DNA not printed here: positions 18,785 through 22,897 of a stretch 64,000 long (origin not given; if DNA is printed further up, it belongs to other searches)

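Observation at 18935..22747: Lone, AT-rich ~1260-aa DEAH/RHA helicase with a ~650-aa novel C-terminal extension: best candidate for an undescribed single-gene system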

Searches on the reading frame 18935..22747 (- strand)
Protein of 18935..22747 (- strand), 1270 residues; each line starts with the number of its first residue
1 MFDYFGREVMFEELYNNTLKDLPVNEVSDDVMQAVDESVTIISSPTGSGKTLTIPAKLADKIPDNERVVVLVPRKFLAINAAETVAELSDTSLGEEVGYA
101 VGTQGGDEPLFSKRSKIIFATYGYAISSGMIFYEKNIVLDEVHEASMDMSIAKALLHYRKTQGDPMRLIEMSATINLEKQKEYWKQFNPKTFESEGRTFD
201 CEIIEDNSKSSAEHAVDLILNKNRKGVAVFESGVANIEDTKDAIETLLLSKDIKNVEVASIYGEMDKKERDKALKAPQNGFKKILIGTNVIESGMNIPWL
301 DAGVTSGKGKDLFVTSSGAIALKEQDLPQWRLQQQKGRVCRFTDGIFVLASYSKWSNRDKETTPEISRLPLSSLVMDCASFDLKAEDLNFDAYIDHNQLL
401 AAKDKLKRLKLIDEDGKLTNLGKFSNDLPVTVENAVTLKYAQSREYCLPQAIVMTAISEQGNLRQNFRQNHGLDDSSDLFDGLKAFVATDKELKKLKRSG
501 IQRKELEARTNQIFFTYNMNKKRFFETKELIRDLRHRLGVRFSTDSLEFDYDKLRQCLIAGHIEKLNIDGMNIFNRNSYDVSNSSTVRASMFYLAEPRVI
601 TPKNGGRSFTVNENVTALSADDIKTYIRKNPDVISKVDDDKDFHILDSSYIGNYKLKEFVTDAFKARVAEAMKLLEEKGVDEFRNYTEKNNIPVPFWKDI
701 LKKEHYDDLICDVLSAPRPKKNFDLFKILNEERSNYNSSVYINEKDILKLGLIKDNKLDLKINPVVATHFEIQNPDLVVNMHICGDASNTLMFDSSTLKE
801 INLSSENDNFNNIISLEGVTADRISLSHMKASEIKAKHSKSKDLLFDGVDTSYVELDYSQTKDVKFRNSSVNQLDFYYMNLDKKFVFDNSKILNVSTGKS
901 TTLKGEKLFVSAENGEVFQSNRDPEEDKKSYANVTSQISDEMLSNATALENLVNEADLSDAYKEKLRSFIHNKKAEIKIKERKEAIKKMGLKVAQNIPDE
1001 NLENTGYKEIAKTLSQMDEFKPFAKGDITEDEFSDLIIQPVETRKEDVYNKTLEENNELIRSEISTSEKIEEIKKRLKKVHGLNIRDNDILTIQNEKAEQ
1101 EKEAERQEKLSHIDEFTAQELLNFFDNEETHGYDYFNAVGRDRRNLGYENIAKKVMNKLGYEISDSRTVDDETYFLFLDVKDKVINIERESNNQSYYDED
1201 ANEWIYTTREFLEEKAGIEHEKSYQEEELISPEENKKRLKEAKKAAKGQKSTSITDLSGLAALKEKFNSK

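Call 5: search_protein_families(library=pfam, proteins=[window:18935-22747:-], max_evalue=1)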
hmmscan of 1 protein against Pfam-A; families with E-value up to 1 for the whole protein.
window:18935-22747:- (1270 aa): 10 families
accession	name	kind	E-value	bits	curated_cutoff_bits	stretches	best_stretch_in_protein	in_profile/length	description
PF00270.35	DEAD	-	1.3e-12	48.2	26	1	37-181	14-165/167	DEAD/DEAH box helicase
PF00271.37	Helicase_C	-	2e-10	41.3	23.5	1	215-339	6-106/110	Helicase conserved C-terminal domain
PF04851.21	ResIII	-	3.7e-10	40.4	22.5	1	36-176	22-163/164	Type III restriction enzyme, res subunit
PF13599.13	Pentapeptide_4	-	8.4e-05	23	38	1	838-894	20-75/78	Pentapeptide repeat region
PF09442.15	DUF2018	-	0.05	15.1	25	1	940-994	26-80/83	Domain of unknown function (DUF2018)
PF08973.16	TM1506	-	0.056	13.6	27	0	207-247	86-126/130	Domain of unknown function (DUF1893)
PF00437.27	T2SSE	-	0.096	11.8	24.9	0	38-69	143-173/370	Type II/IV secretion system protein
PF21134.2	T4_UVSX_C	-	0.1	13.2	27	1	677-709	30-64/65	Bacteriophage T4, Recombination and repair protein, C-terminal domain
PF11657.13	Activator-TraM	-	0.16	12.4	24.4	1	1067-1115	1-52/142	Transcriptional activator TraM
PF13245.12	AAA_19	-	0.26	11.9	25.1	0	31-72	5-48/134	AAA domain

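Call 6: search_protein_families(library=ncbifam, proteins=[window:18935-22747:-], max_evalue=1)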
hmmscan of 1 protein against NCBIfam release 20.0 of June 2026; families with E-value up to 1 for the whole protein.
window:18935-22747:- (1270 aa): 17 families
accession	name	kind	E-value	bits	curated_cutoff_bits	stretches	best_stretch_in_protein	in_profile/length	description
TIGR01970.1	DEAH_box_HrpB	equivalog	5.2e-48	164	546.15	1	22-465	1-450/825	ATP-dependent helicase HrpB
NF008662.0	PRK11664.1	equivalog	1.1e-46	159.5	1053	1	20-466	2-454/813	ATP-dependent helicase HrpB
TIGR02621.3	cas3_GSU0051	exception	3.2e-09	36.2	400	2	122-297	156-348/854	type I-G CRISPR-associated helicase/endonuclease Cas3g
NF008394.0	PRK11192.1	equivalog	2.5e-07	29.9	507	1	31-298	34-314/441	ATP-dependent RNA helicase SrmB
TIGR00643.1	recG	equivalog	1.3e-06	27.5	659.4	1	204-298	429-525/629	ATP-dependent DNA helicase RecG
NF008164.0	PRK10917.1-2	equivalog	2.6e-06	26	785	1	250-298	515-562/704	ATP-dependent DNA helicase RecG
NF008744.0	PRK11776.1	equivalog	9e-06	24.5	524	1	43-304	47-315/460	ATP-dependent RNA helicase DbpA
NF008165.0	PRK10917.1-3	equivalog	1.8e-05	23.4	711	1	235-298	490-552/692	ATP-dependent DNA helicase RecG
NF008163.0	PRK10917.1-1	equivalog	3.3e-05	22.4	796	1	234-298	497-559/692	ATP-dependent DNA helicase RecG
NF041063.1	DpdF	equivalog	0.00046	18.9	550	1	31-92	152-213/813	protein DpdF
NF053631.1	RNA_helic_CshA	equivalog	0.00055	18.9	646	1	34-297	33-303/434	degradosome RNA helicase CshA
NF008168.0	PRK10917.2-2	equivalog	0.00074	17.9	718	1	235-298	592-654/795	ATP-dependent DNA helicase RecG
NF008167.0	PRK10917.2-1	equivalog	0.0034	15.5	995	1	244-298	549-603/744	ATP-dependent DNA helicase RecG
NF008166.0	PRK10917.1-4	equivalog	0.0057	14.8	864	1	241-298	514-572/705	ATP-dependent DNA helicase RecG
TIGR02788.1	VirB11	equivalog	0.011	14.8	249.95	1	27-71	133-177/308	P-type DNA transfer ATPase VirB11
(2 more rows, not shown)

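Call 7: search_protein_families(library=padloc, proteins=[window:18935-22747:-], max_evalue=1)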
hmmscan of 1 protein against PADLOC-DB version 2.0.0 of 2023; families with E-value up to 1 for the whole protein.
window:18935-22747:- (1270 aa): 3 families
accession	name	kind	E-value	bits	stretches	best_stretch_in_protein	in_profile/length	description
PDLC01767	Cas3e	-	0.0002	18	1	133-294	326-491/680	-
PDLC01770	Cas3g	-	0.00099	15.7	1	124-297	138-316/733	-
PDLC01769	Cas3g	-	0.0018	15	1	125-296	164-343/836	-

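Call 9: find_homologous_proteins(query=window:18935-22747:-)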
Query window:18935-22747:- (1270 aa): 532 proteins with E <= 0.001 among 8000 candidates; the best 120 are listed.
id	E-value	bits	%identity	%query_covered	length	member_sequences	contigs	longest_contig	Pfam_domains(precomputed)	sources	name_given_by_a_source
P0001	0.0e+0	2784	99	100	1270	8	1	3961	PF00270.36,PF00271.38,PF04851.22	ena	-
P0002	0.0e+0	1689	61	99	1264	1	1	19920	PF00270.36,PF13599.14,PF00271.38,PF04851.22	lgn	-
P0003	0.0e+0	1596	58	99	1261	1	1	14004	PF00270.36,PF00271.38,PF04851.22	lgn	-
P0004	0.0e+0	1466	80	65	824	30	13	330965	PF00270.36,PF00271.38,PF04851.22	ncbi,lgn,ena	-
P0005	0.0e+0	1228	70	49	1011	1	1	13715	PF00271.38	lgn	-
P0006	0.0e+0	1224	66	66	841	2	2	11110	PF00270.36,PF00271.38,PF04851.22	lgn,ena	-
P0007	0.0e+0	1069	49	86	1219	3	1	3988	PF00270.36,PF00271.38,PF04851.22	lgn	-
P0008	4.1e-290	984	51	71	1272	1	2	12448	PF00270.36,PF00271.38,PF04851.22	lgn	-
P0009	6.1e-267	907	47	77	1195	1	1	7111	PF00270.36,PF00271.38,PF04851.22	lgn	-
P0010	1.3e-263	896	48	71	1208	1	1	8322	PF00270.36,PF00271.38,PF04851.22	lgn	-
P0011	4.7e-152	527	46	48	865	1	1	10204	PF00270.36,PF00271.38,PF04851.22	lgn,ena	-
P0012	4.5e-145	504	43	51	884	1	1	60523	PF00270.36,PF00271.38,PF04851.22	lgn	-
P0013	4.5e-141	490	44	49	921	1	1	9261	PF00270.36,PF00271.38,PF04851.22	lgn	-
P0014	3.6e-140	487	45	49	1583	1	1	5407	PF00270.36,PF00271.38,PF04851.22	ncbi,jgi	jgi:HrpA-like RNA helicase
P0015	1.2e-138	482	39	51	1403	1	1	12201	PF00270.36,PF00271.38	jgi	jgi:HrpA-like RNA helicase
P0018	1.6e-136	475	43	51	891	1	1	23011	PF00270.36,PF00271.38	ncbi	-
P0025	1.1e-134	469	43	49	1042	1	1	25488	PF00270.36,PF00271.38,PF04851.22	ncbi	-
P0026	1.3e-134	469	41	50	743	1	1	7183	PF00270.36,PF00271.38,PF04851.22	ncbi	-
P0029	1.5e-133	465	39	53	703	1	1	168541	PF00270.36,PF00271.38,PF04851.22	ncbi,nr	ncbi:MAG: DEAD/DEAH box helicase [Rickettsiales bacterium]|nr:DEAD/DEAH box helicase [Rickettsiales 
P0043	2.2e-129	452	39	54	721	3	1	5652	PF00270.36,PF00271.38,PF04851.22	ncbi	-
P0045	3.7e-128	447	42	49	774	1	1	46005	PF00270.36,PF00271.38,PF04851.22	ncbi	-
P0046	5.4e-128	447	40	49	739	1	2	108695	PF00270.36,PF00271.38,PF04851.22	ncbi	-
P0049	1.5e-127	445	42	49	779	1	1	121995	PF00270.36,PF00271.38,PF04851.22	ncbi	-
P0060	1.8e-120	422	38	54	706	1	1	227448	PF00270.36,PF00271.38,PF04851.22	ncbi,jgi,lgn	-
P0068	1.9e-110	389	37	47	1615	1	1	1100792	PF00270.36,PF00271.38,PF04851.22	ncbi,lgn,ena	-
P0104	1.9e-78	283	33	48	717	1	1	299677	PF00270.36,PF04851.22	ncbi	-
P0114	1.6e-25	108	29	35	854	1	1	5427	PF00270.36,PF08482.16,PF00271.38,PF04408.30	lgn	-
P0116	9.0e-25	105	27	37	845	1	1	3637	PF00270.36,PF08482.16,PF00271.38,PF04408.30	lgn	-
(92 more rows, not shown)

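Call 10: find_related_loci(query=window:18935-22747:-, collection=genome_contigs, flank=10000)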
Query window:18935-22747:- (1270 aa) in genome_contigs; peptide patterns used: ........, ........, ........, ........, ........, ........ (x = any residue, [..] = any of these).
35 stretches matched a pattern; 1 encode a relative of the query (tblastn E <= 1e-3); 1 distinct loci.
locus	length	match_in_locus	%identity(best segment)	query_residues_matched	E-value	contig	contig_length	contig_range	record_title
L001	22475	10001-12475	79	5-830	0e+0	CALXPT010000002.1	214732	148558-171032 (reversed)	MAG: uncultured Alphaproteobacteria bacterium isolate BRZ_CI__bin98 genome assembly, contig: BRZ_CI__NODE_47_length_2147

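Call 12: find_encoding_contigs(protein=P0002, flank=8000, max_places=3)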
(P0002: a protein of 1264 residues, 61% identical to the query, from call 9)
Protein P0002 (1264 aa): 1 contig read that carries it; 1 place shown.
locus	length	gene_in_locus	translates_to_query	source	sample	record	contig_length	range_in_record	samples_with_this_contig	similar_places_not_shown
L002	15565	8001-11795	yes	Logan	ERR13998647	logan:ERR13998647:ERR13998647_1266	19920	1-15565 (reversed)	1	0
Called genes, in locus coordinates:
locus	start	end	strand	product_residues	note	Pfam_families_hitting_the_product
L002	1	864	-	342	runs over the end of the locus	-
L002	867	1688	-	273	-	PF02540:NAD_synthase, PF00733:Asn_synthase (faint)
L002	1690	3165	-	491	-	PF17767:NAPRTase_N, PF02749:QRPTase_N (weak), PF04095:NAPRTase, PF17956:NAPRTase_C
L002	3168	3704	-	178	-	PF01467:CTP_transf_like (weak)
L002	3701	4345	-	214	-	PF00857:Isochorismatase (weak)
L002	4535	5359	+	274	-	PF00293:NUDIX (weak), PF19368:WHD_AraR (faint), PF21906:WHD_NrtR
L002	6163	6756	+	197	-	-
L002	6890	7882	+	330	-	-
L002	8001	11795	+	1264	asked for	PF00270:DEAD, PF04851:ResIII, PF00271:Helicase_C, PF13599:Pentapeptide_4 (weak)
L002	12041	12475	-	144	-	PF00293:NUDIX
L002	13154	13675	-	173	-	-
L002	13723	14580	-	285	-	PF12710:HAD (weak)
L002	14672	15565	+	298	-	?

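Call 13: find_encoding_contigs(protein=P0003, flank=8000, max_places=3)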
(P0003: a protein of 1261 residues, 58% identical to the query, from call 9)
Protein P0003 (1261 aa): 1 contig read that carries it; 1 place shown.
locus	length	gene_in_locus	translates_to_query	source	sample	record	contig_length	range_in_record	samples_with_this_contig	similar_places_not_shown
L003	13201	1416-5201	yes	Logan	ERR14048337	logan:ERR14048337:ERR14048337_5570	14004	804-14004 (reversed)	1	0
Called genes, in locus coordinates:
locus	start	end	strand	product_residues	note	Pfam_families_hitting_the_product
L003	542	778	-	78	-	-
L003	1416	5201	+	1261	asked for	PF00270:DEAD, PF04851:ResIII, PF00271:Helicase_C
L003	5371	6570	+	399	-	PF05977:MFS_3, PF07690:MFS_1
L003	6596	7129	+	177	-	-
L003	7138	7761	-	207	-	PF01427:Peptidase_M15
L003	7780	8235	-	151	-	PF04364:DNA_pol3_chi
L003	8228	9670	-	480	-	PF00089:Trypsin, PF13365:Trypsin_2, PF00595:PDZ, PF13180:PDZ_2, PF17820:PDZ_6, PF13180:PDZ_2, PF17820:PDZ_6 (weak)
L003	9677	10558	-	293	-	PF01145:Band_7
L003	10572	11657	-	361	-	PF01145:Band_7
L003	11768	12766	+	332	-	PF10609:ParA, PF00142:Fer4_NifH (faint), PF01656:CbiA, PF09140:MipZ (weak), PF13614:AAA_31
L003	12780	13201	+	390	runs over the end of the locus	-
